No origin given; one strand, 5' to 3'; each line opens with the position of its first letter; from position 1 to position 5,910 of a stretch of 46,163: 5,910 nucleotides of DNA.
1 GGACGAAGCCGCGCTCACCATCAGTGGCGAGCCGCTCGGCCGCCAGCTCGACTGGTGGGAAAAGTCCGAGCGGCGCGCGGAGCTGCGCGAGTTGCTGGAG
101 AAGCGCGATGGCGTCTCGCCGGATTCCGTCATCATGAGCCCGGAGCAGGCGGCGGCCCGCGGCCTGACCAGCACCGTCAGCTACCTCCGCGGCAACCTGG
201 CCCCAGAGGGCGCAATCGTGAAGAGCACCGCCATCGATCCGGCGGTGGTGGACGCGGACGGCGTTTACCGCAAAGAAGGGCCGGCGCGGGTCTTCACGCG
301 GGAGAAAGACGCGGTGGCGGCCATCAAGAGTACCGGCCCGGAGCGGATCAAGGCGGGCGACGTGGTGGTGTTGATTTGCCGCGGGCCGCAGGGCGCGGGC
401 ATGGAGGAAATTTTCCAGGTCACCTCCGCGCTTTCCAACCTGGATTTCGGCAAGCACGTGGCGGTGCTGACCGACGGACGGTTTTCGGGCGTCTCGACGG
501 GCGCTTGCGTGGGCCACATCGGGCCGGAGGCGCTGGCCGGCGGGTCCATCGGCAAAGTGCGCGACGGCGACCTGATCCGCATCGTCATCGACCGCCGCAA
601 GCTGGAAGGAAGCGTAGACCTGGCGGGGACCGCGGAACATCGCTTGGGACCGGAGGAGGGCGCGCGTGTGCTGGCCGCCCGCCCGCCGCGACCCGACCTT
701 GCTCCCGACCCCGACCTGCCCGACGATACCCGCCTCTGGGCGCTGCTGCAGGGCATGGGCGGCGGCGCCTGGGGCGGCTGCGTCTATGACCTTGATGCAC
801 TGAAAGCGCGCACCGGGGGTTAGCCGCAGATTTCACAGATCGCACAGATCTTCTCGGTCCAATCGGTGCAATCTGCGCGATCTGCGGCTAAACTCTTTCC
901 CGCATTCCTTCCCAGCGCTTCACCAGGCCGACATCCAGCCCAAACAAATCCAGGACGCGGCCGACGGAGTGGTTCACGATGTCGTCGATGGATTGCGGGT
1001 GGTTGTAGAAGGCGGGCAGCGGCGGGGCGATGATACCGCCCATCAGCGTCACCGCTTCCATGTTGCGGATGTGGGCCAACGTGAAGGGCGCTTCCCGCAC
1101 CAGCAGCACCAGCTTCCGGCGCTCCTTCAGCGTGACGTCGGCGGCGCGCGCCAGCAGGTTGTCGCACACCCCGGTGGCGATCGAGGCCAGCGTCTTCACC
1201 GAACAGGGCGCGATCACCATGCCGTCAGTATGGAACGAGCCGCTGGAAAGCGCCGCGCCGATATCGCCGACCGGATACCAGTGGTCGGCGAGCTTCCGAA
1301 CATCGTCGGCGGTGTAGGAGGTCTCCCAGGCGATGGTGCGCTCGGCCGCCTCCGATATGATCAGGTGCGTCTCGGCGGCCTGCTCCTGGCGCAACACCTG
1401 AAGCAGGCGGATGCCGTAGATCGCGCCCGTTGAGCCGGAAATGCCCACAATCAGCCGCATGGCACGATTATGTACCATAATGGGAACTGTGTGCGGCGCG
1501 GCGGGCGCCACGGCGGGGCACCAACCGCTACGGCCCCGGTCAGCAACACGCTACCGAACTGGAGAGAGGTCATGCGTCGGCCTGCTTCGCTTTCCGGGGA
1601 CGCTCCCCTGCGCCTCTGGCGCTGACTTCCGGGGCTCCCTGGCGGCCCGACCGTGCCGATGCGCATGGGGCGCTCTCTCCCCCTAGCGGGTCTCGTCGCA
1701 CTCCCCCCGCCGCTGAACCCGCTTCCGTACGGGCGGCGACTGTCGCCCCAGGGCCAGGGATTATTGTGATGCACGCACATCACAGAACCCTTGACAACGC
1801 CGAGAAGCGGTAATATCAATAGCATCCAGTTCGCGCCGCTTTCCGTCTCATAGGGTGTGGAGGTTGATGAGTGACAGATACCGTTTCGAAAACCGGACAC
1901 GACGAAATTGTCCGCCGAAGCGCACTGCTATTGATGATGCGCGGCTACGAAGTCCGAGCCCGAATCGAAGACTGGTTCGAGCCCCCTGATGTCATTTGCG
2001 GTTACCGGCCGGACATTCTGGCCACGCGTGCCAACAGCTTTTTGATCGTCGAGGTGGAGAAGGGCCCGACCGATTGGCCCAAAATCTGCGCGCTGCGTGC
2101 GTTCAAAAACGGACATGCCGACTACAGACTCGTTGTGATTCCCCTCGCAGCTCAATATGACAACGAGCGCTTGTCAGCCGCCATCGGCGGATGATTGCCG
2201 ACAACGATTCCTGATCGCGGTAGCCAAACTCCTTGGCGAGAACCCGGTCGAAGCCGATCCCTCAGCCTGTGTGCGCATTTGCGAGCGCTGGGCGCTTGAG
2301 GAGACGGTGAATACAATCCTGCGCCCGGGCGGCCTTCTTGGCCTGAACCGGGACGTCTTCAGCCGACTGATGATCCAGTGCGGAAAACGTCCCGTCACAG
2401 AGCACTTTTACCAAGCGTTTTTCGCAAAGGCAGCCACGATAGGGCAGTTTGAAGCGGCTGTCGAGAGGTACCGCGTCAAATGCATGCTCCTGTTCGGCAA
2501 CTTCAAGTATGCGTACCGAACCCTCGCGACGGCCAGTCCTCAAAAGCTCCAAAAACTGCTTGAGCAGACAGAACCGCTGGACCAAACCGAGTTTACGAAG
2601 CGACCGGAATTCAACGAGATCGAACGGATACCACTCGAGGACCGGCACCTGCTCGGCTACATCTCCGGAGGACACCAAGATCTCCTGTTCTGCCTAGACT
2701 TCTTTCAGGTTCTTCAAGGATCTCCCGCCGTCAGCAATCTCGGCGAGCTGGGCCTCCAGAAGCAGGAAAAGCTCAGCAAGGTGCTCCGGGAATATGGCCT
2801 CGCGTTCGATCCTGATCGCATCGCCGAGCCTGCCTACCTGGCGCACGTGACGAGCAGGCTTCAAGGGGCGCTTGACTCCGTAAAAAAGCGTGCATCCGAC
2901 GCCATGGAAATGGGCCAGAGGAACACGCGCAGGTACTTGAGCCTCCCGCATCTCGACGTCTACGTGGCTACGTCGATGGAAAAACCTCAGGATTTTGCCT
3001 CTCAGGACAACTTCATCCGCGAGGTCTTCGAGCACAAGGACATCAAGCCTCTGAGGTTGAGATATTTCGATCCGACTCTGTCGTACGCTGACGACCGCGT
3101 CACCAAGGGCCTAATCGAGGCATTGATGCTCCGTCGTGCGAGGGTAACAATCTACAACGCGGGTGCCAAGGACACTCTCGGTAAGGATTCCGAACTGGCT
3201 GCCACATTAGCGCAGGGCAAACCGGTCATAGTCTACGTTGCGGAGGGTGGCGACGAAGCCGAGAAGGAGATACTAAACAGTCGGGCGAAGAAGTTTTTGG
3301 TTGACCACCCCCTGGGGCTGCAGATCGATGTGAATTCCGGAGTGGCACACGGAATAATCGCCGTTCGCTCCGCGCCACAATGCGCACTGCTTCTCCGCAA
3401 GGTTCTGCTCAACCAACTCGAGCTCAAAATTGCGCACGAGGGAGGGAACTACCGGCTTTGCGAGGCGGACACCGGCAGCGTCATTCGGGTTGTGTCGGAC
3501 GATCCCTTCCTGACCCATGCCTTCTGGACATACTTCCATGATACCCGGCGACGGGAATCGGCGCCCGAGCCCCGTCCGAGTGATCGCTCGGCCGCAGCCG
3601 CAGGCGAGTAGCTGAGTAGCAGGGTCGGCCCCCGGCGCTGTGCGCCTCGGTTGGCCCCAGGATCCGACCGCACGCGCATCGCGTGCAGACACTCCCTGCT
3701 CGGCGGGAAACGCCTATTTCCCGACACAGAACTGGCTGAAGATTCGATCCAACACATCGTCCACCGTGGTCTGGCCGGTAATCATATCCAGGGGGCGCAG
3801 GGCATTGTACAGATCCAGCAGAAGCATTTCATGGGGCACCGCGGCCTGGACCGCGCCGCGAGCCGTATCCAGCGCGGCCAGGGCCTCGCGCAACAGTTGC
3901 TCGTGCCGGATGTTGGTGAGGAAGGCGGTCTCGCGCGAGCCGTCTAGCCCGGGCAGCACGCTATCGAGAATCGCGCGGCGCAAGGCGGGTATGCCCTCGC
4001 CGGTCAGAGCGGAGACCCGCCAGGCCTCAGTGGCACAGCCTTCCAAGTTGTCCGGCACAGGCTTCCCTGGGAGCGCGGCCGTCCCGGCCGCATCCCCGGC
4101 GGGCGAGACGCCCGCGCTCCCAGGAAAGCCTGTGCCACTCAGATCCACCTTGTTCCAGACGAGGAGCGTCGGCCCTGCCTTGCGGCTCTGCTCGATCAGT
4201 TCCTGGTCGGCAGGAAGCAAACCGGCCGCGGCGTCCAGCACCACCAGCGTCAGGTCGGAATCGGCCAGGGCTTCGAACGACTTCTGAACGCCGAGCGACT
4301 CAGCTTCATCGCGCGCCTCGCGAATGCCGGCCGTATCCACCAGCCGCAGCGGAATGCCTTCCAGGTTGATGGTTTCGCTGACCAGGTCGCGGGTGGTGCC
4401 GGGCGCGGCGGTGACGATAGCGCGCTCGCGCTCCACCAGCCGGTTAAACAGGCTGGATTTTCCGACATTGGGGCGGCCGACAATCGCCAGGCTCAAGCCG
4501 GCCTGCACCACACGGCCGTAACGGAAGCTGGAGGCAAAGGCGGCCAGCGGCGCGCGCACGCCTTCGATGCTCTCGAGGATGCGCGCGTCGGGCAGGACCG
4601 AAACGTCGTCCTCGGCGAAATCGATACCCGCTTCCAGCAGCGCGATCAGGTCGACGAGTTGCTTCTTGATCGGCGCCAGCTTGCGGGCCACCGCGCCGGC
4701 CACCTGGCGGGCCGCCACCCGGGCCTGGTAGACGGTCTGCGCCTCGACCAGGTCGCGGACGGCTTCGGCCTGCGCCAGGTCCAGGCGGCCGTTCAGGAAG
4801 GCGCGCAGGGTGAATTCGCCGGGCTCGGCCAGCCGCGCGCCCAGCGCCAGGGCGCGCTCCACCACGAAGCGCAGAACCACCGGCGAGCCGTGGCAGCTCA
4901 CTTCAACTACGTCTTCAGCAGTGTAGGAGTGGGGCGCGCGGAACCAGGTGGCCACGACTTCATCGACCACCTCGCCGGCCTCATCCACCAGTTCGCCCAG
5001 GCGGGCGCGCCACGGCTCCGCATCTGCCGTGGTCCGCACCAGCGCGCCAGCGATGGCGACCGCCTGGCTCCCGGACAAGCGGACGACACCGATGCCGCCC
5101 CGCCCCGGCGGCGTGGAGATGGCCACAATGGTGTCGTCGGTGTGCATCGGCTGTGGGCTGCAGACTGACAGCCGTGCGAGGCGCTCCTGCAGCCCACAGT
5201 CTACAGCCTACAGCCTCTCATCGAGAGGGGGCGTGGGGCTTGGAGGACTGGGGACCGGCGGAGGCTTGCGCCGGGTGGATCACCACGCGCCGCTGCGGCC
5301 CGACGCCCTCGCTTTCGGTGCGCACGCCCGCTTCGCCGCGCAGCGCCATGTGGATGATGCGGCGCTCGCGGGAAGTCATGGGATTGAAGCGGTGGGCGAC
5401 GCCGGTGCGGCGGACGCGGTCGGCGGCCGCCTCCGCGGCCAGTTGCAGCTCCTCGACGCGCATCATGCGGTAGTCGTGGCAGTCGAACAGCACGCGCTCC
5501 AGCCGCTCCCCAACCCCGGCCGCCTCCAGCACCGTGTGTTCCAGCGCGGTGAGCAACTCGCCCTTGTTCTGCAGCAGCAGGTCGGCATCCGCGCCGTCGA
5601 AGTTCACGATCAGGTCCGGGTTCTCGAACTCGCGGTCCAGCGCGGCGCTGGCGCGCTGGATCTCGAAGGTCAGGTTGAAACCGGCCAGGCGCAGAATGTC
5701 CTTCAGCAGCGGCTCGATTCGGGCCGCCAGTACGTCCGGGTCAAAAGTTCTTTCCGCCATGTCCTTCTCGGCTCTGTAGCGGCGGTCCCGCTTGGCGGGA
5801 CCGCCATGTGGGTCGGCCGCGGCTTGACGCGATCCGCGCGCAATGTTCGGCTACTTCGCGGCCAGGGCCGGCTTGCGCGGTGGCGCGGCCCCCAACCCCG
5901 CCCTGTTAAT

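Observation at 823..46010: Pervasive hairpins whose arms are tandem arrays of short (mostly 7-nt) units, with a different unit at different loci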

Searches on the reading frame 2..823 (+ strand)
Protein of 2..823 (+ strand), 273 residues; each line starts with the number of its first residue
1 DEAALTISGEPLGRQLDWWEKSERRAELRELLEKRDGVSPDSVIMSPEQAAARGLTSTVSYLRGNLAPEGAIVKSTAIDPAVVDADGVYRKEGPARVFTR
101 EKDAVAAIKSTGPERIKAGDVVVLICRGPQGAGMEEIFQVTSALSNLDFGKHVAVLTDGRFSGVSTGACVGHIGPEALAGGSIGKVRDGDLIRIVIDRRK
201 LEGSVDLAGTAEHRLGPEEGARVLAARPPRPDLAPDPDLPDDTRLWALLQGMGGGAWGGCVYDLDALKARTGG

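Call 38: search_protein_families(library=pfam, proteins=[window:2-823:+], max_evalue=0.0001)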
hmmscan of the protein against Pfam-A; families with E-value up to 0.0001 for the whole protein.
window:2-823:+ (273 aa): 1 family
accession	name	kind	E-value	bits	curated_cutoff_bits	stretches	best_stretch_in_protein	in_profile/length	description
PF24877.1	ILV_EDD_C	-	1.2e-45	155.8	27.7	1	56-212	13-161/191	Dihydroxy-acid/6-phosphogluconate dehydratase C-terminal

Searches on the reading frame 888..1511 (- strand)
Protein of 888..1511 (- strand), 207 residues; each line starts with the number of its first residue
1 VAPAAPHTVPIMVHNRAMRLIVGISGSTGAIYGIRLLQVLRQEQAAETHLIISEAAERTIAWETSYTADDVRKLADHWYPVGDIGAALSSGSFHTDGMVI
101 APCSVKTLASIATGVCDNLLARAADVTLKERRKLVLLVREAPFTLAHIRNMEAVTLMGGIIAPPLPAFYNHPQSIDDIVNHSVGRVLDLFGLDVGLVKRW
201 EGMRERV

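Call 38: search_protein_families(library=pfam, proteins=[window:888-1511:-], max_evalue=0.0001)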
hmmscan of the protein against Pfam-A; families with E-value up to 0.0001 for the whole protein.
window:888-1511:- (207 aa): 1 family
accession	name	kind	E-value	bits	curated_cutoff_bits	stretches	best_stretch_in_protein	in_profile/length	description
PF02441.25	Flavoprotein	-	8.4e-44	149.5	22.7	1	18-189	1-161/162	Flavoprotein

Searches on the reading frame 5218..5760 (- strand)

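Call 38: search_protein_families(library=pfam, proteins=[window:5218-5760:-], max_evalue=0.0001)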
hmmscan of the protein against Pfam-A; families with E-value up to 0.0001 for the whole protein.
window:5218-5760:- (180 aa): 1 family
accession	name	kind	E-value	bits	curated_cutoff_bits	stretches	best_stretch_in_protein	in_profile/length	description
PF01424.28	R3H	-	4.8e-18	65.4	26.8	1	103-163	1-60/60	R3H domain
